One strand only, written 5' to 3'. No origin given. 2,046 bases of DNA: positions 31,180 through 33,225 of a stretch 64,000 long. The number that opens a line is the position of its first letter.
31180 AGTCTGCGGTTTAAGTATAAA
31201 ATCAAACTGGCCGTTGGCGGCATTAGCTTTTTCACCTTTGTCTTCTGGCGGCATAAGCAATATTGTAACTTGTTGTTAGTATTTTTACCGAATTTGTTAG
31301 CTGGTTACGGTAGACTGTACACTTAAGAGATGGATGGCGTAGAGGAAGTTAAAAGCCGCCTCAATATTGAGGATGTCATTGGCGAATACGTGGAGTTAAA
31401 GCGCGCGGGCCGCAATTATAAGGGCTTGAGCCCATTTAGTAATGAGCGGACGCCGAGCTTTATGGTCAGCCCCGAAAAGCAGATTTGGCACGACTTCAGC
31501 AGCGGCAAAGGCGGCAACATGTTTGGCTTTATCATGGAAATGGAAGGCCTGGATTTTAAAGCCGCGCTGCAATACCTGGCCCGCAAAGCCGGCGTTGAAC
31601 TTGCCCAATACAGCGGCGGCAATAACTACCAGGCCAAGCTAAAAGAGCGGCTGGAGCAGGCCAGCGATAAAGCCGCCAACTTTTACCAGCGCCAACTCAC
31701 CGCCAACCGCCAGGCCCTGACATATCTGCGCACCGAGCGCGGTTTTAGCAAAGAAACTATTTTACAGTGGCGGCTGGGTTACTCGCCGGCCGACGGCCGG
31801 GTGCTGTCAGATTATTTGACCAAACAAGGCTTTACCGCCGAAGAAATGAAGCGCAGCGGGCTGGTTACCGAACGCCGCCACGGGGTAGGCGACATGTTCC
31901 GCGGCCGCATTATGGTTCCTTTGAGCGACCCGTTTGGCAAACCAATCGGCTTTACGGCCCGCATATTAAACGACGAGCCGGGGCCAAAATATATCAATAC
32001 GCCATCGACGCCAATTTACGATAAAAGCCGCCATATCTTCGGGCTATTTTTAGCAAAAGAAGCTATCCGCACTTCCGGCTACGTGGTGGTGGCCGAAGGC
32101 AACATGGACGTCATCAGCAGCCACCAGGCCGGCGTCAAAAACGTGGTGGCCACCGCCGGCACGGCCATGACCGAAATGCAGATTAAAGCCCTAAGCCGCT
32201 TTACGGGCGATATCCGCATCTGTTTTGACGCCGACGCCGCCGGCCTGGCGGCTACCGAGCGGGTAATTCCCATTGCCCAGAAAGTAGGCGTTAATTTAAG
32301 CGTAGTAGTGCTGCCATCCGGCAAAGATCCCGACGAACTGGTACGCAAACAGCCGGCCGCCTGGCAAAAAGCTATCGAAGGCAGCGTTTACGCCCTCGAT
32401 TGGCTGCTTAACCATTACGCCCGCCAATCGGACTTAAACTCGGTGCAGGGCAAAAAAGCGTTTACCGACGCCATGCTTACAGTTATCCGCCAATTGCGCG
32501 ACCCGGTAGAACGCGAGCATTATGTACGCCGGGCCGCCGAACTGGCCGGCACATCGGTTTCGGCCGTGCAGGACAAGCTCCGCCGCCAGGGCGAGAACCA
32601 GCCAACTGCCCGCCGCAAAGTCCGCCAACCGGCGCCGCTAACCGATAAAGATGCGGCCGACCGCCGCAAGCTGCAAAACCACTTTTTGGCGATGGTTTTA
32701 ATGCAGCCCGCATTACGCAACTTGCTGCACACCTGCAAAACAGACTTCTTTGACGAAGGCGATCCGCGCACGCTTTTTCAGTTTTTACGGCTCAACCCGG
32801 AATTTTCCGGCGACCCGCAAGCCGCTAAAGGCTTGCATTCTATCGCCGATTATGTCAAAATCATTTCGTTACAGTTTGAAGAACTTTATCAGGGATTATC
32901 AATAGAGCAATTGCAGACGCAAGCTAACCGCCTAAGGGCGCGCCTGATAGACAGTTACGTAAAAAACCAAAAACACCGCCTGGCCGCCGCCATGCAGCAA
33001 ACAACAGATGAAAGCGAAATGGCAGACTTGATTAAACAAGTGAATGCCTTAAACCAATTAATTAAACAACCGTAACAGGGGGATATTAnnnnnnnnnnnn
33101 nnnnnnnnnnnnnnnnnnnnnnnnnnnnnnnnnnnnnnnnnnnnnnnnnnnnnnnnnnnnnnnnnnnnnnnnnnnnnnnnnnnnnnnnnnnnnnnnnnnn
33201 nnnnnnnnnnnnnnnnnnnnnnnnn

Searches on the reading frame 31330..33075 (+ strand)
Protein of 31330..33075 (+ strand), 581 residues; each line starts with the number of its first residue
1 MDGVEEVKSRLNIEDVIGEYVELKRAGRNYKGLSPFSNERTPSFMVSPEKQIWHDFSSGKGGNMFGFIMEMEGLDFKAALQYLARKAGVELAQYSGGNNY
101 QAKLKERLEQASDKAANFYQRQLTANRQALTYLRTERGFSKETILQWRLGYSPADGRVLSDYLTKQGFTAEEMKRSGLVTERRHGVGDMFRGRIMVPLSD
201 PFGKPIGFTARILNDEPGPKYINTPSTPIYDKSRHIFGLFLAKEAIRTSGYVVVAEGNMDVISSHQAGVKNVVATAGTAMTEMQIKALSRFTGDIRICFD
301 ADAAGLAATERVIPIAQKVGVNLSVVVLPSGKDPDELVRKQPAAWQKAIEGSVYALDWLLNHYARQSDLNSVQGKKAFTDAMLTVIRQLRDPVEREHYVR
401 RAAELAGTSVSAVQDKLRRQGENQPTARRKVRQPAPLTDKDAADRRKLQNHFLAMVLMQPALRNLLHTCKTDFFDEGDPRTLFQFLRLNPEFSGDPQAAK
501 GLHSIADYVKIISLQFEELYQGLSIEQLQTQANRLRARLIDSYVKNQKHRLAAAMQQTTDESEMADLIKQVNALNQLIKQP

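Call 52: search_protein_families(library=pfam, proteins=[window:31330-33075:+], max_evalue=0.001)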
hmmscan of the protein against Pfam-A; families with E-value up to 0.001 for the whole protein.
window:31330-33075:+ (581 aa): 7 families
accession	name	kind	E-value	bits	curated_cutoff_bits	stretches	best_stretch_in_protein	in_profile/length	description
PF08275.17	DNAG_N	-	2.7e-32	112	26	1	118-242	1-127/128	DNA primase catalytic core, N-terminal domain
PF01807.25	Zn_ribbon_DnaG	-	6.2e-29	100.1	24.9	1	4-92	6-94/98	CHC2 zinc finger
PF13155.12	Toprim_2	-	1.5e-23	83.4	22.1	1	253-337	1-87/88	Toprim-like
PF13662.12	Toprim_4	-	4.3e-15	56.1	25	1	251-326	2-84/85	Toprim domain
PF10410.14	DnaB_bind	-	3.1e-14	53.4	20.6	1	357-410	2-55/56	DnaB-helicase binding domain of primase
PF01751.28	Toprim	-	4.3e-10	40.1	23.1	1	252-318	2-86/96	Toprim domain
PF13362.12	Toprim_3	-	1.3e-07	32.4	27.2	1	252-341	2-92/95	Toprim domain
